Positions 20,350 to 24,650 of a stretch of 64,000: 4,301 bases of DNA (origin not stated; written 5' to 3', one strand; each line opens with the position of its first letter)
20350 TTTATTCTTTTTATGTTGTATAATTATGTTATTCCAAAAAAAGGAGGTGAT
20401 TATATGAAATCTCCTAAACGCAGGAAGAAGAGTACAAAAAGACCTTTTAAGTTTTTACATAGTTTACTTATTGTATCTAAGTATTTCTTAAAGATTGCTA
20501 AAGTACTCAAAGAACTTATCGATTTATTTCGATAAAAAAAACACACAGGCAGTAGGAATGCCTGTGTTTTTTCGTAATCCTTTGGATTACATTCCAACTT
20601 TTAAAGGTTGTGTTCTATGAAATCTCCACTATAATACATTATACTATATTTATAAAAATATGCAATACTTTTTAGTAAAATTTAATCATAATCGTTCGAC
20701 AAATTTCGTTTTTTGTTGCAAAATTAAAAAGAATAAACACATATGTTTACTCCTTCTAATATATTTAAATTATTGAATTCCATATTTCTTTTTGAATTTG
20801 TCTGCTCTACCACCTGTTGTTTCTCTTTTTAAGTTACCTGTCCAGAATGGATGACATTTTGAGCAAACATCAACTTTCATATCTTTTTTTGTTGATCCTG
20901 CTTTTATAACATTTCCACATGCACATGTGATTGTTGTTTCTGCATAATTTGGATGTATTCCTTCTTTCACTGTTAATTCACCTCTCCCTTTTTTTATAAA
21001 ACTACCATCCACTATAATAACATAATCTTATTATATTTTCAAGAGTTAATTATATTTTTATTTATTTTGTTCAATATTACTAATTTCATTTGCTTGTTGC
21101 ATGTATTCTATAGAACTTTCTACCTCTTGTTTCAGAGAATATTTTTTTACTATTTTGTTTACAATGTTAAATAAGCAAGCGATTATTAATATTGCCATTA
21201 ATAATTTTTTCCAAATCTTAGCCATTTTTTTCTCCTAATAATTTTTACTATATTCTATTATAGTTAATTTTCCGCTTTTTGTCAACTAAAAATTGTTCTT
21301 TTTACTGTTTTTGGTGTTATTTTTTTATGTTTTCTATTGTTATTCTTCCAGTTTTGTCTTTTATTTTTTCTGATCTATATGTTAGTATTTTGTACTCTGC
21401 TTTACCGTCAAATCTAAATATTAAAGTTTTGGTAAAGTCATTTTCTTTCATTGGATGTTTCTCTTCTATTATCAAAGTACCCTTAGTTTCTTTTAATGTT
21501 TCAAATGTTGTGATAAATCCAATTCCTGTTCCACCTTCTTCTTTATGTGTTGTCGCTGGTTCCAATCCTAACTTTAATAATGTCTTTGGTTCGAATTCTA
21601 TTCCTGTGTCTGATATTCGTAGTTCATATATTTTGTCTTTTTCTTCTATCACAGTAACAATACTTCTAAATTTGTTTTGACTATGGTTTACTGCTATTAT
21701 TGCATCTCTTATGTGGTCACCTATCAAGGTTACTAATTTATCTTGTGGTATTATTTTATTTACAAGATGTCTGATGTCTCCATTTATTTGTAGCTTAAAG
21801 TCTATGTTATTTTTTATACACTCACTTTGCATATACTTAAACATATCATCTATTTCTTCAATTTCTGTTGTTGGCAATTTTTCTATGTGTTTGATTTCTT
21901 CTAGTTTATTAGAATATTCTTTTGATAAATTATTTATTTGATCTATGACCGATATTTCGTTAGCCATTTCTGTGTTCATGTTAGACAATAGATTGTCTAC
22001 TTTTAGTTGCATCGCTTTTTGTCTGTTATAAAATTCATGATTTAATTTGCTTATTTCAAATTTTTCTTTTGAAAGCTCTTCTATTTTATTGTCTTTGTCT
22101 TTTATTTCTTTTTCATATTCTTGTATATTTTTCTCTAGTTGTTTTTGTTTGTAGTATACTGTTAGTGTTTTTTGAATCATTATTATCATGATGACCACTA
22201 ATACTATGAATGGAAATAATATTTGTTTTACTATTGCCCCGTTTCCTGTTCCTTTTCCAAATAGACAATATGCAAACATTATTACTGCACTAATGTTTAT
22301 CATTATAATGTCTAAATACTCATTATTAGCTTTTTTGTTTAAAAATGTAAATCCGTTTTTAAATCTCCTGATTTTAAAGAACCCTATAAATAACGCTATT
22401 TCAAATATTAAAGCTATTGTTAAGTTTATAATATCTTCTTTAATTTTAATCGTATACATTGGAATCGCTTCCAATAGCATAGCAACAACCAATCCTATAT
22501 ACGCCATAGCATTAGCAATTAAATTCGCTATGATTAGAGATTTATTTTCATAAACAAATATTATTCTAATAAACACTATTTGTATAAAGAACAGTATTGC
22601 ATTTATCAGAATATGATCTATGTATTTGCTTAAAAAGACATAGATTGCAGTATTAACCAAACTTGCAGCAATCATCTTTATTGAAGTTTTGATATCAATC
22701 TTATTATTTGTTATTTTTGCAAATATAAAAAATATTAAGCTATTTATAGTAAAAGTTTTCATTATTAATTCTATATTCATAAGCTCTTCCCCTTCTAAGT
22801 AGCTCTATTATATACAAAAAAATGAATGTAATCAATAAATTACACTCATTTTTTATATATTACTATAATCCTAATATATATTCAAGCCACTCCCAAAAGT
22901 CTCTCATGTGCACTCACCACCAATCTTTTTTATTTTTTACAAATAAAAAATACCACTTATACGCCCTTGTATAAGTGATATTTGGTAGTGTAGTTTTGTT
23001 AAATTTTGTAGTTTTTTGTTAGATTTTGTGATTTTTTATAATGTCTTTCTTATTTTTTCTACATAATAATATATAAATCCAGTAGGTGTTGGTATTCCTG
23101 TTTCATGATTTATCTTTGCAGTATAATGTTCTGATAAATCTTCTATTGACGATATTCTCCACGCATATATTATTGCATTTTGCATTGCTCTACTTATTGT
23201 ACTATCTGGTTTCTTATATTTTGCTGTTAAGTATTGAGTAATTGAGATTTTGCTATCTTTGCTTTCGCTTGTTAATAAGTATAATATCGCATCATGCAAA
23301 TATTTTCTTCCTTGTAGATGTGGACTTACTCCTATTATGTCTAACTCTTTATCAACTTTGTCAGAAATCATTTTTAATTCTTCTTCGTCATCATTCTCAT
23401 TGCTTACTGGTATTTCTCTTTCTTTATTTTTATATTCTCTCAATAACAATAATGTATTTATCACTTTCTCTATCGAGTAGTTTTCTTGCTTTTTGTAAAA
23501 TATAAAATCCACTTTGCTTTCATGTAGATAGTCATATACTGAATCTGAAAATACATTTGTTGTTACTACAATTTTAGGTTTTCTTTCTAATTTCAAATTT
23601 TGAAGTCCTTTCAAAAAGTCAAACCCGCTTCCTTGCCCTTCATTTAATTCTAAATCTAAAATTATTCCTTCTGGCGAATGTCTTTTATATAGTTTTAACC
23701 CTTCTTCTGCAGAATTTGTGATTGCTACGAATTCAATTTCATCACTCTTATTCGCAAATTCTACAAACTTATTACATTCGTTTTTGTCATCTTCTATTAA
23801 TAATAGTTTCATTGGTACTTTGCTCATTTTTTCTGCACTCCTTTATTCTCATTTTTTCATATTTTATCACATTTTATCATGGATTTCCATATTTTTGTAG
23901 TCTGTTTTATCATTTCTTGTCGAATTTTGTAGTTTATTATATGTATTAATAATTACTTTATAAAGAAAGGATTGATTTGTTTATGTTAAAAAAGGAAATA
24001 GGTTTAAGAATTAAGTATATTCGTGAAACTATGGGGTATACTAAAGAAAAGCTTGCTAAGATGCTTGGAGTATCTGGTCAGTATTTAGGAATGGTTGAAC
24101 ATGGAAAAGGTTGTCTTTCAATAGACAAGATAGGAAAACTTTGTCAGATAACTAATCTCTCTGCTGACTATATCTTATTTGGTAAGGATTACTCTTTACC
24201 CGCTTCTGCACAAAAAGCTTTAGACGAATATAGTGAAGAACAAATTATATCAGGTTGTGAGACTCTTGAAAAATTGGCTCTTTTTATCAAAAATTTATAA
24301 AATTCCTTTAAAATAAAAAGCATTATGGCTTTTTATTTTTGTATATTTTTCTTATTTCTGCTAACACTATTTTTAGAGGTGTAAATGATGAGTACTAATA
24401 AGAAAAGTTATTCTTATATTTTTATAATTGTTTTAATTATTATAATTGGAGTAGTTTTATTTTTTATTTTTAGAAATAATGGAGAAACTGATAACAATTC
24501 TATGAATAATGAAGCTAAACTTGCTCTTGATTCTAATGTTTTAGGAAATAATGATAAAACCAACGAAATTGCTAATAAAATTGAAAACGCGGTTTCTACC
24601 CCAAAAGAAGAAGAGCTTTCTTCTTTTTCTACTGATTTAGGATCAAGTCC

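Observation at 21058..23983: Divergent Spo0A-paralog response regulator next to an AgrC-like polytopic histidine kinase, with phased TTTTGT arrays and a 0A-box nearby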

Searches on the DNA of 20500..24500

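Call 29: search_rna_families(source=window, start=20500, end=24500, threshold=evalue, max_evalue=10)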
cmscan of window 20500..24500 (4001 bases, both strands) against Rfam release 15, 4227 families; matches with E-value up to 10: 4.
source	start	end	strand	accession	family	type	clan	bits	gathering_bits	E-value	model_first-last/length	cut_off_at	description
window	23722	23786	-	RF02443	SpR08_sRNA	Gene; sRNA;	-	25.3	80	0.29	1-73/73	no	Streptococcus sRNA SpR08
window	22156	22201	+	RF03008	malK-II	Cis-reg;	-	23.8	52.9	0.79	1-50/50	no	malK-II RNA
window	23570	23649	-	RF01164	SNORD107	Gene; snRNA; snoRNA; CD-box;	-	21.9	50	1.1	1-74/74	no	Small nucleolar RNA SNORD107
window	24017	24061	+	RF02925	6A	Gene; sRNA;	-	20.2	41.2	2.7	1-52/52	no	6A RNA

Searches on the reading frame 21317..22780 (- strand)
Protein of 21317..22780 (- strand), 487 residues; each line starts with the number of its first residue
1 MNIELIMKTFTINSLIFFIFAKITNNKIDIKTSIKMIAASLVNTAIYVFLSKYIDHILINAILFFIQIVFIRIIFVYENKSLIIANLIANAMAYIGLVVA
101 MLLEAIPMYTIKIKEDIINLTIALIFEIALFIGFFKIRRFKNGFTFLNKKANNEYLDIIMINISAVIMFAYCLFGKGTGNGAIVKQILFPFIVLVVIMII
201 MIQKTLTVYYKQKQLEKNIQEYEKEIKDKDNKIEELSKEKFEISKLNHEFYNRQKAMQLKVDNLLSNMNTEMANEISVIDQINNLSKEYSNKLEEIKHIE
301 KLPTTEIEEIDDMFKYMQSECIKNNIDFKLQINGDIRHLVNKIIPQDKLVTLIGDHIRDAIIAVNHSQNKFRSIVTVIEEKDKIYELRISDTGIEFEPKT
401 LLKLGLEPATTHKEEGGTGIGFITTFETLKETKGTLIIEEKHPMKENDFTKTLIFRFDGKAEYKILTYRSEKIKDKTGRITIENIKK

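Call 3: search_protein_families(library=pfam, proteins=[window:21317-22780:-], max_evalue=1)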
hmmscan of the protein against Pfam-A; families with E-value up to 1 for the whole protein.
window:21317-22780:- (487 aa): 4 families
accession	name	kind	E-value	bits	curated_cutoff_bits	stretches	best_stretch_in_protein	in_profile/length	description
PF02518.31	HATPase_c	-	0.00057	20.7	26.4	1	363-442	17-97/111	Histidine kinase-, DNA gyrase B-, and HSP90-like ATPase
PF16888.10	YwqH-like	-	0.012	16.3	33.7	1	211-317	4-107/123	YwqH-like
PF13581.12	HATPase_c_2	-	0.093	13.2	27.4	1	363-426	43-108/127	Histidine kinase-like ATPase domain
PF00335.26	Tetraspanin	-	0.75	9.9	32.1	1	117-232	7-130/225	Tetraspanin family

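Call 4: search_protein_families(library=ncbifam, proteins=[window:21317-22780:-], max_evalue=1)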
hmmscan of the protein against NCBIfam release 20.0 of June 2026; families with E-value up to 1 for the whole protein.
window:21317-22780:- (487 aa): 6 families
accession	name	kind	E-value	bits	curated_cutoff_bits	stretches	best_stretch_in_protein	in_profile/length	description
TIGR02209.1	ftsL_broad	equivalog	0.002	18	42.45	1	188-244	3-58/85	cell division protein FtsL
NF003393.0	PRK04561.1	equivalog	0.0069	16.3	104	1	187-239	6-56/75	twin arginine translocase protein A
NF049847.1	FtsL_COG5462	equivalog_domain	0.086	12.5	50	1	192-237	5-50/85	cell division protein FtsL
NF046015.1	HisKinAgrCStaph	equivalog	0.15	11.2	500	1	14-355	7-327/414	quorum-sensing sensor histidine kinase AgrC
TIGR03924.1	T7SS_EccC_a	equivalog_domain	0.19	10.4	509.15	1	158-248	22-109/673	type VII secretion protein EccCa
NF005894.0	PRK07857.1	equivalog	0.4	10.5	73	1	210-246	21-57/106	chorismate mutase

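Call 13: find_homologous_proteins(query=window:21317-22780:-, max_evalue=0.001)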
Query window:21317-22780:- (487 aa): 1710 proteins with E <= 0.001 among 8000 candidates; the best 120 are listed.
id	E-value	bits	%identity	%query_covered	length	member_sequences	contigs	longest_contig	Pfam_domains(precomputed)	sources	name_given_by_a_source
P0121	0.0e+0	1015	99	100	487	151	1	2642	-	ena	-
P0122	1.4e-253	860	83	100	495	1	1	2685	-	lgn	-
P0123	1.8e-235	800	81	99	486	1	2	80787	-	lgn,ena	-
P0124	7.3e-235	798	81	99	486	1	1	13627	-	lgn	-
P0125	1.4e-234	797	80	99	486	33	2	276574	-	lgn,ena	-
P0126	2.3e-234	796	81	99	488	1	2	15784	-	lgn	-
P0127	2.6e-234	796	81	99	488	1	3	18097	-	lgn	-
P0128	2.6e-234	796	81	99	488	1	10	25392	-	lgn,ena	-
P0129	3.9e-234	796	81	99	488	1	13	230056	-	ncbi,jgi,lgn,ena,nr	ncbi:MAG: hypothetical protein Q4C11_00670 [Clostridium sp.]|nr:hypothetical protein [Clostridium sp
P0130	6.5e-234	795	80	99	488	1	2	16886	-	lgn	-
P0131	1.5e-233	794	81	99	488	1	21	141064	-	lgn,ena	-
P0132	1.8e-233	793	81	99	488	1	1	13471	-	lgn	-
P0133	1.8e-233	793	80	99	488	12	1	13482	-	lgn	-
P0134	2.6e-233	793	80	99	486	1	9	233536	-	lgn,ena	-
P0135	3.1e-233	793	80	99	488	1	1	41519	-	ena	-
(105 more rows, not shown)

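Call 16: search_solved_structures(query=A1, max_evalue=10, show_alignments=2)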
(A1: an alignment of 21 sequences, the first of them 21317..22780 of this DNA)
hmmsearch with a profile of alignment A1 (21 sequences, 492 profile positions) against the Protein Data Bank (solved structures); distinct sequences matched with E-value up to 10: 44.
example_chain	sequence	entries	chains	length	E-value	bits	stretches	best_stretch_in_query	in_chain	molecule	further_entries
3d36_A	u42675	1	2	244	5.1e-06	28.4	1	357-443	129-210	Sporulation kinase B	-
4gcz_A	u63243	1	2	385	0.0037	18.9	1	355-425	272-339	Blue-light photoreceptor, Sensor protein fixL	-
8a3u_A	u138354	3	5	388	0.0041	18.8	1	355-425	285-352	Putative Sensory box protein,Sensor protein FixL | Putative Sensory box protein,Putative Sensory box protein,Sensor protein FixL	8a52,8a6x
8a7f_A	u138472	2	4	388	0.0041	18.8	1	355-425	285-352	Putative Sensory box protein,Sensor protein FixL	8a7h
6uo8_A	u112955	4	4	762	0.015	16.9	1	160-266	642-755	Gamma-aminobutyric acid type B receptor subunit 1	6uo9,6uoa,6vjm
7c7s_A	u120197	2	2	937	0.02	16.5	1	160-266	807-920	Gamma-aminobutyric acid type B receptor subunit 1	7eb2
6w2x_A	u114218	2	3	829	0.025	16.2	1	160-265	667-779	Gamma-aminobutyric acid type B receptor subunit 1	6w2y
6wiv_A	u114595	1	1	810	0.026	16.1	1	160-265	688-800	Gamma-aminobutyric acid type B receptor subunit 1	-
6qp4_A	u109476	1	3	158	0.043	15.4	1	219-306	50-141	UspA1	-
8qox_B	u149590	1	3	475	0.052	15.2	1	214-303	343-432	Conserved membrane protein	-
4bry_A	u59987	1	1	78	0.11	14.1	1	220-250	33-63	GEMININ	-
1t6f_A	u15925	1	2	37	0.11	14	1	220-249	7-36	Geminin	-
3l4f_A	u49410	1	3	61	0.12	14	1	226-279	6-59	Rho guanine nucleotide exchange factor 7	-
1uii_A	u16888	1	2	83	0.17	13.5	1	220-250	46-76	Geminin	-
2zxx_A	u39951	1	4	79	0.23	13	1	220-250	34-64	Geminin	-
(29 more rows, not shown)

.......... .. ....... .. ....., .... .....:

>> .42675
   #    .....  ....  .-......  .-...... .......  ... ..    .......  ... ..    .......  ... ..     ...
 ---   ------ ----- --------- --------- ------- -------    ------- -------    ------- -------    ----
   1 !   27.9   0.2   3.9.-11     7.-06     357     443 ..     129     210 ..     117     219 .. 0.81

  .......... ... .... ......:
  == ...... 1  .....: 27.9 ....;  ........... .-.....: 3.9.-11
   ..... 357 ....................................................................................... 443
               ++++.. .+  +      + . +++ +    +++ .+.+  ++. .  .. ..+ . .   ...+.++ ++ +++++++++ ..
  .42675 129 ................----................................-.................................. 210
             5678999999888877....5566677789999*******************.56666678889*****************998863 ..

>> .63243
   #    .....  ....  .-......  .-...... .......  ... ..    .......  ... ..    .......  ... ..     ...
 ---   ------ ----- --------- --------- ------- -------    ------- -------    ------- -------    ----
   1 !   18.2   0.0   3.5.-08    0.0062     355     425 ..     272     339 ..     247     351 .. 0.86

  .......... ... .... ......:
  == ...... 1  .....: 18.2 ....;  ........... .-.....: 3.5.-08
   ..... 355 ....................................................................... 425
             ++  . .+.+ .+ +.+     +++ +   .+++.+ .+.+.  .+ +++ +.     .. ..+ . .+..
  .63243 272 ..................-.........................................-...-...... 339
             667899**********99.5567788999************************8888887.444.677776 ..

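Call 17: search_protein_families(library=pfam, alignment_id=A1, max_evalue=0.1)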
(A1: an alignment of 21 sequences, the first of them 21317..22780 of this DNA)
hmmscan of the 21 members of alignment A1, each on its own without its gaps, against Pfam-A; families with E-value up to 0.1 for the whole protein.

A. member 1, window:21317-22780:- (487 aa): 3 families
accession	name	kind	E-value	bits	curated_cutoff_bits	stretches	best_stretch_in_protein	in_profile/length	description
PF02518.31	HATPase_c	-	0.00057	20.7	26.4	1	363-442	17-97/111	Histidine kinase-, DNA gyrase B-, and HSP90-like ATPase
PF16888.10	YwqH-like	-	0.012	16.3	33.7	1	211-317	4-107/123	YwqH-like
PF13581.12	HATPase_c_2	-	0.093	13.2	27.4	0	363-426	43-108/127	Histidine kinase-like ATPase domain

B. families by the number of members that match (of 21 scanned): 26 families (the first 25 are shown)
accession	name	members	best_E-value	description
PF02518.31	HATPase_c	20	9.9e-08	Histidine kinase-, DNA gyrase B-, and HSP90-like ATPase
PF16888.10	YwqH-like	10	0.00032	YwqH-like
PF12329.13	TMF_DNA_bd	8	0.0044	TATA element modulatory factor 1 DNA binding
PF13581.12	HATPase_c_2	5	0.0048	Histidine kinase-like ATPase domain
PF14501.12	HATPase_c_5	3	9.5e-05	GHKL domain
PF00558.24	Vpu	3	0.0064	Vpu protein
PF05837.17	CENP-H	3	0.0087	Centromere protein H (CENP-H)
PF04977.20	DivIC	2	0.0023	Septum formation initiator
PF15665.10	FAM184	2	0.014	Family with sequence similarity 184, A and B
PF06295.17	ZapG-like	2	0.026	Z-ring associated protein G-like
PF21928.1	XLF_CC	2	0.054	XLF protein coiled-coil region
PF24838.2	8xMP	1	0.0021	Octameric membrane protein family (8xMP)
PF09786.14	CytochromB561_N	1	0.003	Cytochrome B561, N terminal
PF19745.5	FUT8_N_cat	1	0.0062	Alpha-(1,6)-fucosyltransferase N- and catalytic domains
PF14584.11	DUF4446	1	0.0074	Protein of unknown function (DUF4446)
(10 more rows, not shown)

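Call 52: predict_structure(alignment_id=A2)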
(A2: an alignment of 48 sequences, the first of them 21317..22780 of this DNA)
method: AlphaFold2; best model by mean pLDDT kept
length: 487 residues; sequences in the alignment: 48
mean_pLDDT: 73.9   pTM: 0.44
mean pLDDT of the five models: 73.9, 72.3, 70.8, 66.5, 66.0
residues with pLDDT >= 90: 50; 70-90: 285; 50-70: 83; < 50: 69
segments of 3 or more residues with pLDDT < 50: 176-180, 239-259, 261-299
pLDDT, mean of each block of 10 residues (from residue 1): 83 92 86 92 92 85 90 74 86 87 81 81 89 81 69 61 76 55 65 77 69 64 64 54 45 46 47 43 41 39 77 82 84 77 77 84 79 86 86 82 71 54 70 87 77 88 88 79 79
secondary structure, 60 per line:
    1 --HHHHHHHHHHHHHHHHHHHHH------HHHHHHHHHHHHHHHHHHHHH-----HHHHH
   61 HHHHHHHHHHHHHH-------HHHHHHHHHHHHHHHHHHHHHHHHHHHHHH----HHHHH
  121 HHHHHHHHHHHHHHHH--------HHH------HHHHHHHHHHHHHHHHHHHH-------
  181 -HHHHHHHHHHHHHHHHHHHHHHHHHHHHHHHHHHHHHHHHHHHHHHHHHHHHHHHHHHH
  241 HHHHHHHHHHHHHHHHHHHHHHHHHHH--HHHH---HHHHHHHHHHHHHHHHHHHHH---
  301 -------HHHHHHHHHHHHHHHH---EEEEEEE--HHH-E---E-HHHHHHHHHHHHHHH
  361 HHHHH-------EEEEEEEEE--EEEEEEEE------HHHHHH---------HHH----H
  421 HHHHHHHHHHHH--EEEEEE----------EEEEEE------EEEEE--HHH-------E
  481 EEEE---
elements in order: H3-23 H30-50 H56-74 H82-111 H116-136 H154-173 H182-267 H270-273 H277-297 H308-323 E327-333 H346-365 E373-381 E384-391 H398-403 H420-432 E435-440 E451-456 E463-467 E480-484

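Call 54: fold_search(model_id=the predicted structure, library=pdb)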
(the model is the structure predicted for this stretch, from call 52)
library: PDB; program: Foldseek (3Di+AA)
matches with E <= 10: 510; with E <= 0.001: 92
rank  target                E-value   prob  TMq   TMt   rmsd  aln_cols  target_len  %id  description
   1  6rgy_B                1.1e-05  1.00  0.24  0.47  12.3       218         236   13  Revisiting pH-gated conformational switch. Complex HK853-RR468 pH 7.5 (released 2020-02-19)
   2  8g3a_D                1.1e-05  1.00  0.25  0.34  14.8       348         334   16  BceAB-S nucleotide free TM state 1 (released 2023-06-21)
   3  6rh0_B                1.9e-05  1.00  0.24  0.47  12.4       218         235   14  Revisiting pH-gated conformational switch. Complex HK853-RR468 pH 5.5 (released 2020-02-19)
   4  6rgy_A                2.2e-05  1.00  0.25  0.47  12.3       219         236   13  Revisiting pH-gated conformational switch. Complex HK853-RR468 pH 7.5 (released 2020-02-19)
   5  8vc9_F                2.2e-05  1.00  0.25  0.32  18.7       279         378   15  Hybrid response regulator LvrB from Leptospira / phosphorylated REC form (released 2024-12-18)
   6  3dge_A                2.2e-05  1.00  0.24  0.46  12.2       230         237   14  Structure of a histidine kinase-response regulator complex reveals insights into Two-component signaling and a novel c (released 2009-07-07)
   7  8vc9_A                2.4e-05  1.00  0.25  0.32  19.0       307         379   16  Hybrid response regulator LvrB from Leptospira / phosphorylated REC form (released 2024-12-18)
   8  8vc9_D                2.4e-05  1.00  0.25  0.31  19.2       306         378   16  Hybrid response regulator LvrB from Leptospira / phosphorylated REC form (released 2024-12-18)
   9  6rh8_A                2.7e-05  1.00  0.24  0.47  12.6       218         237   13  Revisiting pH-gated conformational switch. Complex HK853 mutant H260A -RR468 mutant D53A pH 5.3 (released 2020-02-19)
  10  6rh7_B                2.9e-05  1.00  0.24  0.46  12.5       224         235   13  Revisiting pH-gated conformational switch. Complex HK853 mutant H260A -RR468 mutant D53A pH 7.5 (released 2020-02-19)
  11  4gcz_A                3.0e-05  1.00  0.30  0.38  10.0       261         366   16  Structure of a blue-light photoreceptor (released 2013-06-19)
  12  6rfv_B                3.0e-05  1.00  0.25  0.48  12.2       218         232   14  Revisiting pH-gated conformational switch. Complex HK853-RR468 pH 7 (released 2020-02-19)
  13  6rgz_A                3.7e-05  1.00  0.25  0.47  12.3       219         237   13  Revisiting pH-gated conformational switch. Complex HK853-RR468 pH 6.5 (released 2020-02-19)
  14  6rh7_A                3.7e-05  1.00  0.23  0.45  12.5       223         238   13  Revisiting pH-gated conformational switch. Complex HK853 mutant H260A -RR468 mutant D53A pH 7.5 (released 2020-02-19)
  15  8vc9_B                3.9e-05  1.00  0.25  0.32  19.7       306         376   15  Hybrid response regulator LvrB from Leptospira / phosphorylated REC form (released 2024-12-18)
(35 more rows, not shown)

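Call 79: search_protein_representatives(protein=window:21317-22780:-)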
Query: 487 residues. Proteins with E-value up to 0.001 (for the whole library): 1040; up to 1e-10: 823; up to 1e-30: 288. The best 150 are listed.
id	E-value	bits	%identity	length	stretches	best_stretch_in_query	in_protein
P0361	9.8e-129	446.6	51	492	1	7-483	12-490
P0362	1.1e-128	446.5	49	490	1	2-485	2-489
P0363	1.5e-117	409.7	51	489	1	7-485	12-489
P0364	1.9e-113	396.2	46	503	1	17-477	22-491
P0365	1.0e-108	380.7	56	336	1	152-477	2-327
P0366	3.5e-106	372.3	52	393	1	117-476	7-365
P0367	1.5e-102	360.3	44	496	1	5-487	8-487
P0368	6.0e-100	351.8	45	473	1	4-466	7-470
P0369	5.9e-97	341.9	42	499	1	10-486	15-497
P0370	8.7e-96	338.1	52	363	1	5-361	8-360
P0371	1.3e-94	334.2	43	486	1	5-480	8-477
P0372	1.3e-92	327.6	44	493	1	3-479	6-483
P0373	1.6e-84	300.9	47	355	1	134-482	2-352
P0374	4.4e-84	299.5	38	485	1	6-482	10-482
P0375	5.3e-83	295.9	38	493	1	14-484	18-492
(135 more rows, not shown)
